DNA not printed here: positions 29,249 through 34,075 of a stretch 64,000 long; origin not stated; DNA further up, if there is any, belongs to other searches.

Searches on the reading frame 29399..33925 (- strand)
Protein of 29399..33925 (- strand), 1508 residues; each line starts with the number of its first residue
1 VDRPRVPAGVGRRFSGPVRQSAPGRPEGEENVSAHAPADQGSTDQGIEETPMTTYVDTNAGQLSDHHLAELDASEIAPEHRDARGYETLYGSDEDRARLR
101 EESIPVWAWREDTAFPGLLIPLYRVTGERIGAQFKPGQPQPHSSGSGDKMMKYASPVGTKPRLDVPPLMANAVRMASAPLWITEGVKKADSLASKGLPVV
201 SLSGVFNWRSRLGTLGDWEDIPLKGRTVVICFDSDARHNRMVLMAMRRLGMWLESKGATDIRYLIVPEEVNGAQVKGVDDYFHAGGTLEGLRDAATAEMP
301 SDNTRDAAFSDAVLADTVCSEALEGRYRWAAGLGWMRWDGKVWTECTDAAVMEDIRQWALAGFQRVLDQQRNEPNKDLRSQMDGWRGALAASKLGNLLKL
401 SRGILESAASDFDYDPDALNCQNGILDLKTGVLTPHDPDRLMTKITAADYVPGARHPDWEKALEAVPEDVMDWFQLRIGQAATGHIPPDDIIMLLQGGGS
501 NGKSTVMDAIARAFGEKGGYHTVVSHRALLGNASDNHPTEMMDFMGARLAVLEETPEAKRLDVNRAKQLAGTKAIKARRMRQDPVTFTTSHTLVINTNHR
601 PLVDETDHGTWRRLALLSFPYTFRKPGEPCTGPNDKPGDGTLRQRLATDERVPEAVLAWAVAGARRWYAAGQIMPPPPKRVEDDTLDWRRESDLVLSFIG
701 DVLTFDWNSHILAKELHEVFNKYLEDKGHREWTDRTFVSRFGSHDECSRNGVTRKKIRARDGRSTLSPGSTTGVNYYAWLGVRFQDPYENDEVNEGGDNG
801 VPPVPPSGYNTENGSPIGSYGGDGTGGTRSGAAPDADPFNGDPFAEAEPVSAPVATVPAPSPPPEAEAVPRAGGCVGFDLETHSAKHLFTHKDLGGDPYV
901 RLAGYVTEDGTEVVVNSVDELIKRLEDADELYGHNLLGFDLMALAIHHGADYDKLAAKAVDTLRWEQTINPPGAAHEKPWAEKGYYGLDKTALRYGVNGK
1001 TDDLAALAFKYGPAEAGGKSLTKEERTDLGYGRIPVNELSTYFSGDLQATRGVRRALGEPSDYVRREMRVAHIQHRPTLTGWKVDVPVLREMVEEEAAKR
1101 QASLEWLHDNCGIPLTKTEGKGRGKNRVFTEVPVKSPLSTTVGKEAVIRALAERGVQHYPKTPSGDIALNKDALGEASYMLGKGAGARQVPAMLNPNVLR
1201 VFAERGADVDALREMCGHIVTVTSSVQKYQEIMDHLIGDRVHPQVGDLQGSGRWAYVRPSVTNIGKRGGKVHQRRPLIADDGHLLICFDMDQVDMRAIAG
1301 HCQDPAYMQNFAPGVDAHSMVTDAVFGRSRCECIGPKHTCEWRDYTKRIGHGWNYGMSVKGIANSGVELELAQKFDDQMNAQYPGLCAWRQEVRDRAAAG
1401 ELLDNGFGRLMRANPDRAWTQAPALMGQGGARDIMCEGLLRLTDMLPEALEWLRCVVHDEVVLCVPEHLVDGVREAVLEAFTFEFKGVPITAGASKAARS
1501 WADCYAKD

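Call 16: search_protein_families(library=phrogs, proteins=[window:29399-33925:-], max_evalue=0.001)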
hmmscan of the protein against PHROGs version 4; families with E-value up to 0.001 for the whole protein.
window:29399-33925:- (1508 aa): 13 families
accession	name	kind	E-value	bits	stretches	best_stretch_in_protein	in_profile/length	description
phrog_1156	-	DNA, RNA and nucleotide metabolism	1.4e-75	256.5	1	322-793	376-834/855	DNA primase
phrog_6088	-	DNA, RNA and nucleotide metabolism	2.8e-71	242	1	310-740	333-741/772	DNA primase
phrog_17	-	DNA, RNA and nucleotide metabolism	1.8e-68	232.6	1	872-1508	669-1237/1445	DNA polymerase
phrog_2478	-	DNA, RNA and nucleotide metabolism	5.2e-60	204.5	1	310-737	406-813/854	DNA polymerase/primase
phrog_1829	-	DNA, RNA and nucleotide metabolism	1.5e-51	176.5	1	334-744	349-736/772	DNA primase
phrog_16950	-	DNA, RNA and nucleotide metabolism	9.6e-51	173.6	1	332-701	387-761/843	DNA primase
phrog_1883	-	DNA, RNA and nucleotide metabolism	9e-48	164.1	1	393-729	391-714/756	DNA helicase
phrog_864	-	DNA, RNA and nucleotide metabolism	8.1e-40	138.1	1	387-761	259-614/1064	DNA primase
phrog_7601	-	unknown function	2.2e-24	87.4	1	493-740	23-249/289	-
phrog_16213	-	DNA, RNA and nucleotide metabolism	2.9e-11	43.4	1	418-624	315-523/732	DNA primase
phrog_2573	-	DNA, RNA and nucleotide metabolism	1.1e-08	35.7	1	1283-1401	17-145/336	DNA polymerase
phrog_849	-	DNA, RNA and nucleotide metabolism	5.6e-05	23.3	1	118-206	185-268/435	DNA primase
phrog_10285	-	DNA, RNA and nucleotide metabolism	0.00064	19.9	0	1265-1394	36-168/321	DNA polymerase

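Call 17: search_protein_families(library=pfam, proteins=[window:29399-33925:-], max_evalue=0.001)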
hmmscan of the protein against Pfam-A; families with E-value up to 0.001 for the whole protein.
window:29399-33925:- (1508 aa): 5 families
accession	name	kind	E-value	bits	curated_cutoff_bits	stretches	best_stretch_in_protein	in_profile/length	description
PF00476.26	DNA_pol_A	-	3.8e-24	85.8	34.3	1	1226-1502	93-380/381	DNA polymerase family A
PF08706.16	D5_N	-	2e-20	74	22.4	1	326-464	11-141/145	D5 N terminal like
PF12965.13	DUF3854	-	2.9e-16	60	23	1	176-286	9-127/130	Domain of unknown function (DUF3854)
PF19263.5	DUF5906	-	1.5e-10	42.2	27.6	1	495-613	1-114/114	Family of unknown function (DUF5906)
PF03288.22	Pox_D5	-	8e-05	23.4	21.4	1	690-746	1-58/86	Poxvirus D5 protein-like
